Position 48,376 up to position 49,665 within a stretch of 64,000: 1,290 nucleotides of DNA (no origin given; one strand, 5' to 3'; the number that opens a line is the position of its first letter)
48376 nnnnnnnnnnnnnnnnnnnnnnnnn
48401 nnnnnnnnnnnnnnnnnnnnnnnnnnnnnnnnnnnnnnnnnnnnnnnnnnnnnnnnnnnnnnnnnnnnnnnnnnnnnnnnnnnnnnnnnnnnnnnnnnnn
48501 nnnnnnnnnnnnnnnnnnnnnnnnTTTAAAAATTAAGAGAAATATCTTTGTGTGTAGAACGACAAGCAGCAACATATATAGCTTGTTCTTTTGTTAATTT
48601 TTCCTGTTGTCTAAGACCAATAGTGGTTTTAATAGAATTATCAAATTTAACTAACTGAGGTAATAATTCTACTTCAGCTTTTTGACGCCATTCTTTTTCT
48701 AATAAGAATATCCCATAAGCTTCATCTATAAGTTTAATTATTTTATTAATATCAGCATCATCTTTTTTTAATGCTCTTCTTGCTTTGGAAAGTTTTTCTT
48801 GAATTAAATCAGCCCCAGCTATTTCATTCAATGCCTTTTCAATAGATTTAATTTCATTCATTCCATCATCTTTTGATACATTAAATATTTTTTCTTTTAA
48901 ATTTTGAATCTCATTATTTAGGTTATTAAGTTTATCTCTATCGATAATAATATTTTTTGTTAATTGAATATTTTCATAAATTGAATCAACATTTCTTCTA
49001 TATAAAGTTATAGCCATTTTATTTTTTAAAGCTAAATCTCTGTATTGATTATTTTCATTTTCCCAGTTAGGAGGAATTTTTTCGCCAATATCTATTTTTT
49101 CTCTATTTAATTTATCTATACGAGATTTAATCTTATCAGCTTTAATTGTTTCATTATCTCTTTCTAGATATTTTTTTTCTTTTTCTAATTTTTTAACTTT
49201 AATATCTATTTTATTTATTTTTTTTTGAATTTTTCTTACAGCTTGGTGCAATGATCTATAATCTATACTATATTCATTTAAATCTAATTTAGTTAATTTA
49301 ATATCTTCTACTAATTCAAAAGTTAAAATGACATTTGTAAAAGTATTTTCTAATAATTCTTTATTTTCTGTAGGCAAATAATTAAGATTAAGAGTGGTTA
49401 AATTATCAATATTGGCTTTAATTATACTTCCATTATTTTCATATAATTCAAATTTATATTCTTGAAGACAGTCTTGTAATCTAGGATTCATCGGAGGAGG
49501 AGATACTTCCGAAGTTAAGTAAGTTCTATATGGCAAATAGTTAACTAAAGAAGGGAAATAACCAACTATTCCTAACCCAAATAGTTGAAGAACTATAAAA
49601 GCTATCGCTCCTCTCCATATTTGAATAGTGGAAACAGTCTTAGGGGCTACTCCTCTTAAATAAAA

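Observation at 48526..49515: TRAP large permease fused to a ~330-residue coiled-coil-rich soluble domain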

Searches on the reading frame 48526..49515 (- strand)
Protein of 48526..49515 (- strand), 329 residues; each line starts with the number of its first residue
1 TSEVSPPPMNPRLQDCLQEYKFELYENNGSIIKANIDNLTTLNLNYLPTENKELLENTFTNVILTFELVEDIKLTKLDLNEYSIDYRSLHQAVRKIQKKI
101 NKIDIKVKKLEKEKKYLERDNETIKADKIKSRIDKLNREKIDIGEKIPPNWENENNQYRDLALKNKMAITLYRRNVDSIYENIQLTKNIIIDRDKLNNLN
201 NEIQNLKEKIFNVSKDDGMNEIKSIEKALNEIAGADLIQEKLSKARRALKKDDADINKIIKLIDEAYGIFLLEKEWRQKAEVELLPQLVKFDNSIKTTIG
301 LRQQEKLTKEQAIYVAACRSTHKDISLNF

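Call 3: search_protein_families(library=pfam, proteins=[window:48526-49515:-], max_evalue=1)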
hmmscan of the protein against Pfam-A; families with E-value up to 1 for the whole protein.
window:48526-49515:- (329 aa): 7 families
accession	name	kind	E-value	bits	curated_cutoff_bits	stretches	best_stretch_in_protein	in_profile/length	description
PF10046.14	BLOC1_2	-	0.013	16.3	33.4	1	73-137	9-71/96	Biogenesis of lysosome-related organelles complex-1 subunit 2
PF13655.11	RVT_N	-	0.05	14.4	28.1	0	83-103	3-23/83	N-terminal domain of reverse transcriptase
PF10906.13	Mrx7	-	0.23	12.1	22.8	1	88-122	13-50/66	MIOREX complex component 7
PF20663.3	COG4_N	-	0.37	11.3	27.3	1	71-124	3-56/107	Conserved oligomeric Golgi complex subunit 4, N-terminal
PF07889.17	DUF1664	-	0.45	11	34.6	0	70-105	87-122/124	Protein of unknown function (DUF1664)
PF04728.18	LPP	-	0.54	11.1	29.1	0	195-216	1-22/53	Lipoprotein leucine-zipper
PF04791.21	LMBR1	-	0.99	8.6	31.9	0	94-230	194-307/510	LMBR1-like membrane protein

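Call 4: search_protein_families(library=ncbifam, proteins=[window:48526-49515:-], max_evalue=1)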
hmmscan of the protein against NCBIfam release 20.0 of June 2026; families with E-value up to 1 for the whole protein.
window:48526-49515:- (329 aa): 6 families
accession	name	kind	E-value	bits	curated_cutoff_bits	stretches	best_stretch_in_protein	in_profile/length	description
NF000332.1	trim_DfrDGK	exception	0.0011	18.9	300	1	140-217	17-89/161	DfrD/DfrG/DfrK family trimethoprim-resistant dihydrofolate reductase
NF000143.1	trim_DfrG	exception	0.0016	18.2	365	1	139-218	17-91/165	trimethoprim-resistant dihydrofolate reductase DfrG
TIGR02750.1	TraN_Ftype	equivalog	0.094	11.8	422.45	1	172-270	21-117/572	type-F conjugative transfer system mating-pair stabilization protein TraN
NF033795.1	chaper_CopZ_Bs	exception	0.14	12.3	91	0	223-265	16-60/66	copper chaperone CopZ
NF033794.2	chaper_CopZ_Eh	exception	0.21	11.8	95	1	223-263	16-58/68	copper chaperone CopZ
TIGR00998.1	8a0101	subfamily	0.95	8.3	390.8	0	74-229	70-195/334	EmrA/EmrK family multidrug efflux transporter periplasmic adaptor subunit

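Call 5: find_homologous_proteins(query=window:48526-49515:-, max_evalue=0.001)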
Query window:48526-49515:- (329 aa): 50 proteins with E <= 0.001 among 8000 candidates.
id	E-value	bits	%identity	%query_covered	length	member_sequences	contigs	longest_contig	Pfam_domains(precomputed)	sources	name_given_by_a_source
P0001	2.3e-170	584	88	98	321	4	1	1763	-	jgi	-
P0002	7.0e-168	576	87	98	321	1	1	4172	-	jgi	-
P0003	5.0e-164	563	85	98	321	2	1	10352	-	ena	-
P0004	1.6e-134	466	69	100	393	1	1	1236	-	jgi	-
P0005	3.4e-131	455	69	100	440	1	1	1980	PF06808.19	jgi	-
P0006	1.8e-119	417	65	100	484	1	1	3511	PF06808.19,PF03600.23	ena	-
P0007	4.7e-97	343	95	54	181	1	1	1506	-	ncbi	-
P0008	2.6e-94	334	63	88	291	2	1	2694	-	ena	-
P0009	3.0e-91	324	68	75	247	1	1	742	-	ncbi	ncbi:uncharacterized protein METZ01_LOCUS468501, partial [marine metagenome]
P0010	3.0e-89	317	65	75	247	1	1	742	-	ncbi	ncbi:uncharacterized protein METZ01_LOCUS468270, partial [marine metagenome]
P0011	9.0e-88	313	68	73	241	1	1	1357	-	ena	-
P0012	1.0e-79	286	72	61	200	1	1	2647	-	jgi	-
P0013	8.3e-79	283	71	61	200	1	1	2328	-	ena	-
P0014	4.1e-78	281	61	74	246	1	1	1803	-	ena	-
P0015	9.5e-75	270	64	66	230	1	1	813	-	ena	-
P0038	1.6e-45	174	35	100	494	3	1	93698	PF06808.19,PF03600.23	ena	-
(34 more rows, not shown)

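Call 7: find_encoding_contigs(protein=P0003, flank=6000, max_places=3)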
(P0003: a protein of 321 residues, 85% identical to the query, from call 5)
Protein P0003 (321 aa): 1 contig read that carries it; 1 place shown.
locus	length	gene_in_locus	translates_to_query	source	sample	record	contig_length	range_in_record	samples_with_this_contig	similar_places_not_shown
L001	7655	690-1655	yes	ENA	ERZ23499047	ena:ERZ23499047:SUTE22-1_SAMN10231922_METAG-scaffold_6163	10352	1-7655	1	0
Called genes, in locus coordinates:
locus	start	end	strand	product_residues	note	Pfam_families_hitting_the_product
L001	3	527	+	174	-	?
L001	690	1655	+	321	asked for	-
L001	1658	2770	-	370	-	PF03492:Methyltransf_7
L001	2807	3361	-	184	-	PF03989:DNA_gyraseA_C (faint)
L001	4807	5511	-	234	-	PF11967:RecO_N (weak), PF02565:RecO_C (weak)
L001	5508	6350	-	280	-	PF00350:Dynamin_N (weak), PF01926:MMR_HSR1, PF02421:FeoB_N, PF03193:RsgA_GTPase (faint), PF08477:Roc (faint), PF10662:PduV-EutP (weak), PF00009:GTP_EFTU (weak), PF07650:KH_2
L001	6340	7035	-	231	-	PF14622:Ribonucleas_3_3, PF00636:Ribonuclease_3, PF00035:dsrm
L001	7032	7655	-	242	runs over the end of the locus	PF10502:Peptidase_S26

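Call 8: find_encoding_contigs(protein=P0038, flank=6000, max_places=3)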
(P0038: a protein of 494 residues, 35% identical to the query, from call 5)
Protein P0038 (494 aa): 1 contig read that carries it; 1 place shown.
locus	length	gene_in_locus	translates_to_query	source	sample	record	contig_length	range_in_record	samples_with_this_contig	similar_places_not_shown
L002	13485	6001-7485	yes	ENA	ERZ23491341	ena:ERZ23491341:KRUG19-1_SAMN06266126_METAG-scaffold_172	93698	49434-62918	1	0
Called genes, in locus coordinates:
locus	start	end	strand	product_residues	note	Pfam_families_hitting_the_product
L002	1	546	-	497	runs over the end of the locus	PF02696:SelO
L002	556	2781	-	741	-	PF00580:UvrD-helicase, PF13245:AAA_19, PF13604:AAA_30 (faint), PF13361:UvrD_C, PF13538:UvrD_C_2 (weak), PF21196:PcrA_UvrD_tudor (weak)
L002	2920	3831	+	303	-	PF03480:DctP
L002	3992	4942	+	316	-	PF04290:DctQ (weak)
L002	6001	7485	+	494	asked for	PF03600:CitMHS (weak), PF06808:DctM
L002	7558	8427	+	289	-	PF01418:HTH_6, PF01380:SIS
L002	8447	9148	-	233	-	PF01638:HxlR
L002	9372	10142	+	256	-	PF02353:CMAS (weak), PF01209:Ubie_methyltran, PF13489:Methyltransf_23, PF08241:Methyltransf_11, PF08242:Methyltransf_12, PF13649:Methyltransf_25, PF13847:Methyltransf_31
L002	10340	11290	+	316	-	PF00106:adh_short, PF08659:KR (weak), PF13561:adh_short_C2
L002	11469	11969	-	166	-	PF01336:tRNA_anti-codon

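Call 13: find_encoding_contigs(protein=P0002, flank=6000, max_places=3)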
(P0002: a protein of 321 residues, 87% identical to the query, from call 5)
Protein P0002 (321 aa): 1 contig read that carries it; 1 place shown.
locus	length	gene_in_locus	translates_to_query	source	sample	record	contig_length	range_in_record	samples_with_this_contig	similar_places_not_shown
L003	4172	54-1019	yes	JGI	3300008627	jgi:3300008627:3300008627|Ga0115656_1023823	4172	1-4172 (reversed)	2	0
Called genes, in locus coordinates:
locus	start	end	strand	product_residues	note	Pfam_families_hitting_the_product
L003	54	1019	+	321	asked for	-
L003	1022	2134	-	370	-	PF03492:Methyltransf_7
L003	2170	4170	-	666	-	?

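Call 14: find_encoding_contigs(protein=P0001, flank=6000, max_places=4)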
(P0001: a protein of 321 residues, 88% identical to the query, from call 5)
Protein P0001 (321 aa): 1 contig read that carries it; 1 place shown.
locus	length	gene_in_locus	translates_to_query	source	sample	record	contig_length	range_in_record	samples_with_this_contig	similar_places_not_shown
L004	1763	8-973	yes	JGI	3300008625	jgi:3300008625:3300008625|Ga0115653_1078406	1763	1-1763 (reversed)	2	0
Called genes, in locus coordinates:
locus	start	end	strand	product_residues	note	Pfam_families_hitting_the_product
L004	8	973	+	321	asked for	-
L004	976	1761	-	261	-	?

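Call 15: search_protein_representatives(protein=window:48526-49515:-)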
Query: 329 residues. Proteins with E-value up to 0.001 (for the whole library): 511; up to 1e-10: 328; up to 1e-30: 85. The best 150 are listed.
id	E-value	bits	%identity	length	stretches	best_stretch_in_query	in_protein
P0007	1.5e-97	343.0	95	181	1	43-219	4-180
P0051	2.4e-64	234.0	40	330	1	1-329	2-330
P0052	1.6e-62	227.9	40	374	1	1-329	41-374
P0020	8.1e-59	215.8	39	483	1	1-329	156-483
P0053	1.5e-56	208.4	37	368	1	2-329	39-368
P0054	1.3e-54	202.0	53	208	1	125-329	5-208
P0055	2.5e-53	197.8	33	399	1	2-329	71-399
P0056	5.1e-53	196.8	36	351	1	1-329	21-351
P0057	1.1e-52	195.7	34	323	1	9-329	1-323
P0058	6.3e-50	186.6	34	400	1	2-329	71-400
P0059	9.7e-50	186.0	34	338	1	1-329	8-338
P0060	1.3e-49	185.5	35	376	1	1-329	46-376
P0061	8.0e-49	183.0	34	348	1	1-329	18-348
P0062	8.8e-49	182.8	32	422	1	1-329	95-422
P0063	7.6e-48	179.8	32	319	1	13-329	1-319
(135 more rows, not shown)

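Call 24: search_solved_structures(query=A2, max_evalue=10, show_alignments=0)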
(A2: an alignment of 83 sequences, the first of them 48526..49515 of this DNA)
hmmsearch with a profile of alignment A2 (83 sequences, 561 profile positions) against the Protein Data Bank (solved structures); distinct sequences matched with E-value up to 10: 392 (the best 60 are shown).
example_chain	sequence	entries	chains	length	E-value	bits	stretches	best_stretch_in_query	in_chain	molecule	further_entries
7qe5_A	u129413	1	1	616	9.8e-11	44.3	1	51-228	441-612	Sialic acid TRAP transporter permease protein SiaT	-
8thi_A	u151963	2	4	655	1.1e-10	44.1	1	51-228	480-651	Sialic acid TRAP transporter permease protein SiaT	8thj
8y4w_A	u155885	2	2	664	1.5e-10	43.7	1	59-228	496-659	N-acetylneuraminate transporter small subunit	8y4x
9pym_A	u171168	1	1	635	1.5e-08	37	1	66-222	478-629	Isethionate TRAP transporter permease protein DctMQ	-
4kps_B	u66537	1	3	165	5.8e-05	25.2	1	354-465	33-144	Hemagglutinin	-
7qha_B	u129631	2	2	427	0.00013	24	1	42-228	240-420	Putative TRAP-type C4-dicarboxylate transport system, large permease component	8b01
4kpq_B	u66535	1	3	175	0.00014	24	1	354-467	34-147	Hemagglutinin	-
6zrk_D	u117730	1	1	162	0.00023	23.3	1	354-464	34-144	Hemagglutinin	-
6v46_B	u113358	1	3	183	0.0011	21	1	354-466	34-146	Hemagglutinin HA2 chain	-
9r1o_A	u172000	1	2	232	0.0013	20.8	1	288-396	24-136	sc-apCC-6-DPH-NR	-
4xa6_A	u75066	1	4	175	0.0022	20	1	280-406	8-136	Gp7-MYH7(1777-1855)-EB1 chimera protein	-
4f23_A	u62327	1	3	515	0.0026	19.8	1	354-466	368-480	Hemagglutinin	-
4fiu_A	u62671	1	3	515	0.0026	19.8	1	354-466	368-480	hemagglutinin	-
6pfp_A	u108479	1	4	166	0.0027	19.7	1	280-385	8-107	Myosin-7 fused to GP7 and EB1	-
6v47_B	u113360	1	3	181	0.0028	19.6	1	353-453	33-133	Hemagglutinin HA2 chain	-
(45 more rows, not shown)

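Call 28: predict_structure(alignment_id=A2)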
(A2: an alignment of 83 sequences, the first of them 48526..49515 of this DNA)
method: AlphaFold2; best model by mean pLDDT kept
length: 329 residues; sequences in the alignment: 83
mean_pLDDT: 94.4   pTM: 0.86
mean pLDDT of the five models: 94.4, 94.1, 93.8, 93.3, 92.5
residues with pLDDT >= 90: 296; 70-90: 27; 50-70: 4; < 50: 2
segments of 3 or more residues with pLDDT < 50: none
pLDDT, mean of each block of 10 residues (from residue 1): 65 92 91 90 95 96 96 97 96 97 98 97 97 98 97 97 97 97 98 97 94 93 97 97 97 93 98 98 96 94 92 93 84
secondary structure, 60 per line:
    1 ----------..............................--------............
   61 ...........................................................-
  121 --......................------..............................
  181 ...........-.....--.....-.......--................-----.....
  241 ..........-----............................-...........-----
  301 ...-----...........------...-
elements in order: H11-40 H49-119 H123-144 H151-191 H193-197 H200-204 H206-212 H215-230 H236-250 H256-283 H285-295 H309-319

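Call 33: fold_search(model_id=the predicted structure, library=pdb)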
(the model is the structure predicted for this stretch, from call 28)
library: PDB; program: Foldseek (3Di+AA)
matches with E <= 10: 353; with E <= 0.001: 0
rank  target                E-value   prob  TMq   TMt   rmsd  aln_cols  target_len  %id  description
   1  8j07_3                3.1e-01  0.14  0.15  0.11  20.8       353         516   16  96nm repeat of human respiratory doublet microtubule and associated axonemal complexes (released 2023-07-26)
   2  6mrt_A                4.1e-01  0.15  0.16  0.18  29.9       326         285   13  12-meric ClyA pore complex (released 2019-05-15)
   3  8i21_B                5.2e-01  0.14  0.15  0.17  33.4       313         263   10  Cryo-EM structure of 6-subunit Smc5/6 arm region (released 2024-06-26)
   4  2xra_A                5.7e-01  0.15  0.13  0.19  28.7       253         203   11  crystal structure of the HK20 Fab in complex with a gp41 mimetic 5- Helix (released 2010-12-15)
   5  5lm1_A                5.9e-01  0.08  0.13  0.13  30.0       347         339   12  Crystal Structure of HD-PTP phosphatase in complex with UBAP1 (released 2016-11-30)
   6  8f7n                  6.2e-01  0.09  0.14  0.13  31.9       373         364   13  Crystal structure of chemoreceptor McpZ ligand sensing domain (released 2023-07-05)
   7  8wjo_B                7.1e-01  0.08  0.13  0.15  42.3       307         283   15  Cryo-EM structure of 8-subunit Smc5/6 arm region (released 2024-06-26)
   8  6ek8                  8.6e-01  0.09  0.14  0.17  26.8       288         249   15  YaxB from Yersinia enterocolitica (released 2018-05-16)
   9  8r5s_G                9.4e-01  0.11  0.14  0.19  29.8       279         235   12  t113 - De-novo designed soluble homotetramer (released 2024-11-27)
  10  8r5s_A                9.4e-01  0.08  0.12  0.16  30.8       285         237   13  t113 - De-novo designed soluble homotetramer (released 2024-11-27)
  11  4pho_C                9.9e-01  0.14  0.18  0.20  27.2       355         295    9  ClyA CC6/264 ox (2-303) (released 2014-09-24)
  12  6ixf_A                1.0e+00  0.28  0.20  0.29  24.8       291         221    9  Crystal structure of SeMet apo SH3BP5 (P41) (released 2019-03-20)
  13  3umk                  1.0e+00  0.15  0.14  0.22  23.6       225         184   12  X-ray structure of the E2 domain of the human amyloid precursor protein (APP) in complex with copper (released 2012-01-25)
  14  3ma9_A                1.0e+00  0.12  0.13  0.20  28.6       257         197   12  Crystal structure of gp41 derived protein complexed with fab 8066 (released 2010-12-01)
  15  8th8_C                1.1e+00  0.07  0.14  0.11  28.7       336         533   15  Linker domain of Nexin-dynein regulatory complex from Tetrahymena thermophila (released 2023-09-20)
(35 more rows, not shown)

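Call 45: search_dna_similar(query=window:48526-49515:-, collection=plasmids, mode=protein, max_evalue=0.00001, max_rows=30)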
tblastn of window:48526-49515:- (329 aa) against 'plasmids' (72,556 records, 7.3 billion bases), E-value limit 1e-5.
No match.

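Call 64: fold_search(model_id=the predicted structure, library=viral)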
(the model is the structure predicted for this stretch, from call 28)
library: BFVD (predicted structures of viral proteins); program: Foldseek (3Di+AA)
matches with E <= 10: 284; with E <= 0.001: 0
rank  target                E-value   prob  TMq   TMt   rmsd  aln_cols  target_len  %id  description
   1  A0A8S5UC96            6.6e-02  0.21  0.12  0.07  36.9       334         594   12  STRUCTURAL MAINTENANCE OF CHROMOSOMES PROTEIN [Siphoviridae sp. ctgN495]
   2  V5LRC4                8.0e-02  0.15  0.11  0.09  56.2       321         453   16  (no name in the UniProt tables at hand)
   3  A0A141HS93            9.6e-02  0.44  0.20  0.09  24.9       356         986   12  (no name in the UniProt tables at hand)
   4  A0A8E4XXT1            1.3e-01  0.75  0.22  0.14  34.6       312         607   13  Recombination endonuclease subunit [Maribacter phage Colly_1]
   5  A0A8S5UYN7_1          1.4e-01  0.33  0.16  0.09  28.6       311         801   10  Endosialidase chaperone [Siphoviridae sp. ctkKt3]
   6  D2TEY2                1.4e-01  0.14  0.13  0.05  39.4       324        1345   17  (no name in the UniProt tables at hand)
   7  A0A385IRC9            1.5e-01  0.54  0.20  0.10  30.2       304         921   17  (no name in the UniProt tables at hand)
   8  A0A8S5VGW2            1.5e-01  0.33  0.21  0.16  25.7       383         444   14  Uncharacterized protein [Myoviridae sp. ctkfK18]
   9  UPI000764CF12         1.7e-01  0.15  0.12  0.07  43.2       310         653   10  (no name look-up for this kind of identifier)
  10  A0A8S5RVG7            2.1e-01  0.30  0.20  0.09  38.6       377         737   13  STRUCTURAL MAINTENANCE OF CHROMOSOMES PROTEIN [Siphoviridae sp. ctHip2]
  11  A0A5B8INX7            2.1e-01  0.13  0.13  0.08  50.0       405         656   18  Uncharacterized protein [Mimiviridae sp. ChoanoV1]
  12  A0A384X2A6            2.5e-01  0.33  0.21  0.13  36.4       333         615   11  (no name in the UniProt tables at hand)
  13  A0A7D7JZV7            2.6e-01  0.28  0.17  0.11  25.6       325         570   11  (no name in the UniProt tables at hand)
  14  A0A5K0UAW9            3.2e-01  0.21  0.18  0.06  34.8       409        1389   15  DNA repair exonuclease [Yasminevirus sp. GU-2018]
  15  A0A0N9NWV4            3.3e-01  0.11  0.12  0.04  44.8       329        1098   10  (no name in the UniProt tables at hand)
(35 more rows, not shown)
